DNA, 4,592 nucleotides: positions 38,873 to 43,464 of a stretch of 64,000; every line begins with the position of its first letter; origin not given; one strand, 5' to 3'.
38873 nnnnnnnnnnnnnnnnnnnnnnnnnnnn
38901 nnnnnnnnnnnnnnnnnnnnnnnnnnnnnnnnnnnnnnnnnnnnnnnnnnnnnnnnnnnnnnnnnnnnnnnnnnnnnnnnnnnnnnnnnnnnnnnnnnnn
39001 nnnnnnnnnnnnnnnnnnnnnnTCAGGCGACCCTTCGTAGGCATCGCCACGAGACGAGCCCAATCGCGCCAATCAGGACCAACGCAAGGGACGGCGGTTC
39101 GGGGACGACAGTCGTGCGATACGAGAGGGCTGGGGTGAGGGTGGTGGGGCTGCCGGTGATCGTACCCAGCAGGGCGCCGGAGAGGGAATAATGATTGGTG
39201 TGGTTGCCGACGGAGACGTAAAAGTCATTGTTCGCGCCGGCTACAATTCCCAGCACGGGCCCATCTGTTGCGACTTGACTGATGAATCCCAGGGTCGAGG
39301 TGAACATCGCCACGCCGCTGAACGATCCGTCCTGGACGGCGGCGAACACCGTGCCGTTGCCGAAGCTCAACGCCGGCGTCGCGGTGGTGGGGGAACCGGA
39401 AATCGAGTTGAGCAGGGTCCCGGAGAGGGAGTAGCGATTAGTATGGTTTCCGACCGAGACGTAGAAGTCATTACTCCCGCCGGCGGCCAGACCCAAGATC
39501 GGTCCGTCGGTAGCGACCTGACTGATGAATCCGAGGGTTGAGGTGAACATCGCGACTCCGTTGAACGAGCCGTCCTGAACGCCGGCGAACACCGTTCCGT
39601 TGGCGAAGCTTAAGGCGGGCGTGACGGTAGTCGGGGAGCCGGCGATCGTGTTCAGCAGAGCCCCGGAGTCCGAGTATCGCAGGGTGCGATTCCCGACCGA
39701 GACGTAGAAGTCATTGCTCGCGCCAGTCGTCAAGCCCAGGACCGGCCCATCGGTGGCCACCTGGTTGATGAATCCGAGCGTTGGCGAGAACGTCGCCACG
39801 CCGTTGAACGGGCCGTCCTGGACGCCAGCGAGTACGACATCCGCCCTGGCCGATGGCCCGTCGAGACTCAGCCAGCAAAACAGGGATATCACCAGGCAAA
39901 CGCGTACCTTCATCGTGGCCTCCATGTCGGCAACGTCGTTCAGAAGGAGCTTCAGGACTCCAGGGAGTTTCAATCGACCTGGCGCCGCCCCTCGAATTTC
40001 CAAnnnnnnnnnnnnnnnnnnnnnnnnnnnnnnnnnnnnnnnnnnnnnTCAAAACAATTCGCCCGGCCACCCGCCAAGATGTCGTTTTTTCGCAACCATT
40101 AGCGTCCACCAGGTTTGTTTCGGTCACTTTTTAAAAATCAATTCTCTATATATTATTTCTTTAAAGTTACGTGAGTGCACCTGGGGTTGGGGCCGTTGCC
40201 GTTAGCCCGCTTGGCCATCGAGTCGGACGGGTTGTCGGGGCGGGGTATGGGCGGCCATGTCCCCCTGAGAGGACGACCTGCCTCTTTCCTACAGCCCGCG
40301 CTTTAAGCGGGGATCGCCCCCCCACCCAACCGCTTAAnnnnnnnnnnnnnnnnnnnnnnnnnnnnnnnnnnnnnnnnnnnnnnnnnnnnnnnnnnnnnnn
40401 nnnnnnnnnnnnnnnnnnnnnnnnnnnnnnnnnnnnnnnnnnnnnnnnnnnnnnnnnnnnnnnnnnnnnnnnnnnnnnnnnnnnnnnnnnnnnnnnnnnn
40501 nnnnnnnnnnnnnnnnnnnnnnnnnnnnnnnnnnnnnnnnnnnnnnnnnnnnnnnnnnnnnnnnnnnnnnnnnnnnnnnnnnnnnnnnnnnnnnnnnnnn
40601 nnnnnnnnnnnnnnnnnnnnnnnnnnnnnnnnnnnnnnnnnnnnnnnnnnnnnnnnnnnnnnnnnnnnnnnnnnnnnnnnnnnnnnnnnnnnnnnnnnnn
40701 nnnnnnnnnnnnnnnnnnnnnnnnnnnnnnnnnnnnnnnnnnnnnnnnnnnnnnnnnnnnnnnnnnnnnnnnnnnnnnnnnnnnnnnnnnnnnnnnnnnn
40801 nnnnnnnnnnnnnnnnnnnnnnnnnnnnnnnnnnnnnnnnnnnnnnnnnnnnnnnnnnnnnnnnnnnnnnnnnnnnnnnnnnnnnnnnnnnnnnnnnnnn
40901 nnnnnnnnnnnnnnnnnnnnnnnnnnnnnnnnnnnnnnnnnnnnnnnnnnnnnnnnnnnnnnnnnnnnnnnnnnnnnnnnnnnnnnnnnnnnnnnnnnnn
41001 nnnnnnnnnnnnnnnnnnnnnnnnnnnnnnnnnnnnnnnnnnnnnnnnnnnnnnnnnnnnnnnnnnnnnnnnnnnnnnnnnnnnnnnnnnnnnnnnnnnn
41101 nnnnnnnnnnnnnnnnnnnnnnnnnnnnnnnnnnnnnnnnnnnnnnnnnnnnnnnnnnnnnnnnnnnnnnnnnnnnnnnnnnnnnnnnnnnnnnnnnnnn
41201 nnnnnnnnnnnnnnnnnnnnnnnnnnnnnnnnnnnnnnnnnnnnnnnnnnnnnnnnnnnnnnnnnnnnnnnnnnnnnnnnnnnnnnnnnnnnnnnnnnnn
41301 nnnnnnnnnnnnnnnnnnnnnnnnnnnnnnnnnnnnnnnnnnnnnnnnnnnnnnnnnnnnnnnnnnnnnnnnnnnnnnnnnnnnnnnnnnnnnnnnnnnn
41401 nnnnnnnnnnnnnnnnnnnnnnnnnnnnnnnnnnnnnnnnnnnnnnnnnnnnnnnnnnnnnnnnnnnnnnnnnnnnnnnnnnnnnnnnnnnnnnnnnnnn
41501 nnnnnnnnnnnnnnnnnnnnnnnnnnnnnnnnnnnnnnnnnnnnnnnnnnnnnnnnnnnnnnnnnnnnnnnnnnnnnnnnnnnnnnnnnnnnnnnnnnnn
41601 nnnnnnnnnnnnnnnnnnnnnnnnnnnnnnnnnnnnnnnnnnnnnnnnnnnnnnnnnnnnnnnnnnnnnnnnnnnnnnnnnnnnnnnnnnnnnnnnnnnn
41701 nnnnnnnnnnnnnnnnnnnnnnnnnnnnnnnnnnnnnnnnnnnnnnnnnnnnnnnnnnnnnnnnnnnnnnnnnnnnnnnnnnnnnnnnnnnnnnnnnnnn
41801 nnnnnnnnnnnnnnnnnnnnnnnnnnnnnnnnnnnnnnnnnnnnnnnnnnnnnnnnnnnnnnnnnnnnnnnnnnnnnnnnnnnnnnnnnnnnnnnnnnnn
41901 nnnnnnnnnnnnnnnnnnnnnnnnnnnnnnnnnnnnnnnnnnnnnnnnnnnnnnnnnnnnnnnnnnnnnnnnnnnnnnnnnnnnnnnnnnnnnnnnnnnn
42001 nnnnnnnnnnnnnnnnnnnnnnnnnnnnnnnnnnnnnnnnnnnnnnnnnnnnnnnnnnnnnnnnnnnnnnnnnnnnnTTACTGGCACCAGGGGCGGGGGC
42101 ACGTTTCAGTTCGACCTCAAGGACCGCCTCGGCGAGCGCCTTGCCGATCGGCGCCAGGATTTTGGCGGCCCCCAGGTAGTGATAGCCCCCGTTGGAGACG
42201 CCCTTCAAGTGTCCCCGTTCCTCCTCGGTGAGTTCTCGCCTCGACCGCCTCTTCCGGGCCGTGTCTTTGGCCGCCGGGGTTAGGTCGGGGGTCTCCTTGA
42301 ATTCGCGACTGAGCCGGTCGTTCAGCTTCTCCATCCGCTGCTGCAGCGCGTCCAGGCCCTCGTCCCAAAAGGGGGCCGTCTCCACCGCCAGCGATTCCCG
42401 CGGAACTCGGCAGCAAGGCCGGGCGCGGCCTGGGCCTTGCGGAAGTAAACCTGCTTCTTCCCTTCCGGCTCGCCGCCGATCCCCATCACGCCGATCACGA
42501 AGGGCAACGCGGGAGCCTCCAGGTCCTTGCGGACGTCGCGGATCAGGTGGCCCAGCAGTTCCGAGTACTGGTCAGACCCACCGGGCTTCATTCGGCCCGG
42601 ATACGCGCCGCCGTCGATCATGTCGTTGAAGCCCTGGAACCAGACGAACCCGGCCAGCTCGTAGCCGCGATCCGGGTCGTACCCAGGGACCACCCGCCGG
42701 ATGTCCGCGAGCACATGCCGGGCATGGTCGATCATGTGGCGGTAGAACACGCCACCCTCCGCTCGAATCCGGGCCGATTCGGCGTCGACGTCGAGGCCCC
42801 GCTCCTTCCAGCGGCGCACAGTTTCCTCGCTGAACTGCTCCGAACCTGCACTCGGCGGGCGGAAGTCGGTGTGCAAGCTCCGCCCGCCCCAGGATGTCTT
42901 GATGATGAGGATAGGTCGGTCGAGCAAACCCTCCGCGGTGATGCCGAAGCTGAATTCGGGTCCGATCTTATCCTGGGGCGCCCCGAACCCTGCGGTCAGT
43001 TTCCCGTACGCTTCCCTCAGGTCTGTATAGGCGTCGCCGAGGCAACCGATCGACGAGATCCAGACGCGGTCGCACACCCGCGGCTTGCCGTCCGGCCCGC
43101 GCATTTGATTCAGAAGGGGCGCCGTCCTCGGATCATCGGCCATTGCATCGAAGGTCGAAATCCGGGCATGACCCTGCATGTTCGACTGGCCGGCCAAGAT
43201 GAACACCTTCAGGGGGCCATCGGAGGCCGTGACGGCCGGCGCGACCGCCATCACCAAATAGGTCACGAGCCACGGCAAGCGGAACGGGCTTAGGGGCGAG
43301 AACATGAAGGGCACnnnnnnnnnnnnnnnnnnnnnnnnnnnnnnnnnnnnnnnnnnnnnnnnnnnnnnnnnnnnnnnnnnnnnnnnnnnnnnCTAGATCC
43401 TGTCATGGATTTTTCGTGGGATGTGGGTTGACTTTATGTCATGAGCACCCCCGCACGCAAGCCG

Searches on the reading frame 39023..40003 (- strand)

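Call 59: search_protein_families(library=pfam, proteins=[window:39023-40003:-], max_evalue=0.001)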
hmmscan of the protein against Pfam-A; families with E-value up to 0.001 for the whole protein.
window:39023-40003:- (326 aa): 1 family
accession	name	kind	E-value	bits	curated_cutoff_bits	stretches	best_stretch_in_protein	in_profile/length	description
PF07589.16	PEP-CTERM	-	0.00098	19.6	20.7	1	300-324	2-24/24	PEP-CTERM motif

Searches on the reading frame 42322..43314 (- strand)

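Call 59: search_protein_families(library=pfam, proteins=[window:42322-43314:-], max_evalue=0.001)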
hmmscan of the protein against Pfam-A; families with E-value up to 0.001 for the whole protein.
window:42322-43314:- (330 aa): 1 family
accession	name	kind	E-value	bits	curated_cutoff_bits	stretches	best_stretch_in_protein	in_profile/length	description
PF03629.24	SASA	-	2.8e-17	63.5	24.8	1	35-294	2-182/226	Carbohydrate esterase, sialic acid-specific acetylesterase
